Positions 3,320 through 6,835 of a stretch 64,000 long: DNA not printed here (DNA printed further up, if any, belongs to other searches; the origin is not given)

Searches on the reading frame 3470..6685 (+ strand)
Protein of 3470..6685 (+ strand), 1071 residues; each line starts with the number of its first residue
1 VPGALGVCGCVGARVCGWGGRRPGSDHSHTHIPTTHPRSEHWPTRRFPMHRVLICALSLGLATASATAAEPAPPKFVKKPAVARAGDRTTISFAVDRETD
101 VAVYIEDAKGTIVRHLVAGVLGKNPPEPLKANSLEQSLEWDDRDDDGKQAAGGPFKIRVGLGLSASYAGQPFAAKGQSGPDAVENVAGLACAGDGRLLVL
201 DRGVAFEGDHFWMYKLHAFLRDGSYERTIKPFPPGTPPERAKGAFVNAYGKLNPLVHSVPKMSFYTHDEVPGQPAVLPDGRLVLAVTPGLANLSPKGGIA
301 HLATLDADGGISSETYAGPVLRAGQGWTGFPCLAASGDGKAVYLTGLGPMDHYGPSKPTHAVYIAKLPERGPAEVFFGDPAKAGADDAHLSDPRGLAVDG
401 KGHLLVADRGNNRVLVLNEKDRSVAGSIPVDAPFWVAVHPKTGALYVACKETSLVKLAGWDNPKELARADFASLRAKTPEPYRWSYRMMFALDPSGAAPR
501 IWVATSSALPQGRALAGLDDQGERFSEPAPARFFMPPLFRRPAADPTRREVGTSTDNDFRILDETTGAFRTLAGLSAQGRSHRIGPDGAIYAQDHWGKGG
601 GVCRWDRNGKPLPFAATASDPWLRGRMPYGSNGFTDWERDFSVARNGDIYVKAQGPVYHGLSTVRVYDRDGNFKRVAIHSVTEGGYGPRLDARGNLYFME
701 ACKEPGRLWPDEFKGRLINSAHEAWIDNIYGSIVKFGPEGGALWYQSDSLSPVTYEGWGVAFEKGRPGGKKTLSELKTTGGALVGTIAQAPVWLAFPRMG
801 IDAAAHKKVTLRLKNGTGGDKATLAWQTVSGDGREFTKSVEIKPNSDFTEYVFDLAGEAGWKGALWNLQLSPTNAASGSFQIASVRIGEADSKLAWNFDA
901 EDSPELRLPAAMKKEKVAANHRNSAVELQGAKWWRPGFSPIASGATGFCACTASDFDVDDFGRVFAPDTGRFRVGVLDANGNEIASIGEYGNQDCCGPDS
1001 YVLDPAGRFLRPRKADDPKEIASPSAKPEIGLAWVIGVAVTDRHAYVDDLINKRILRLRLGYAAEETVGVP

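Call 17: search_protein_families(library=pfam, proteins=[window:3470-6685:+], max_evalue=0.001)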
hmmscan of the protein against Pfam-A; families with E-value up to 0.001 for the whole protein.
window:3470-6685:+ (1071 aa): 2 families
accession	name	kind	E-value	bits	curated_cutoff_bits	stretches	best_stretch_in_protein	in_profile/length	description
PF01436.27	NHL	-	3.7e-08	33.5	20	1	390-416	1-27/28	NHL repeat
PF13860.13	FlgD_ig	-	0.00065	20.1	27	0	87-159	10-73/79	FlgD Ig-like domain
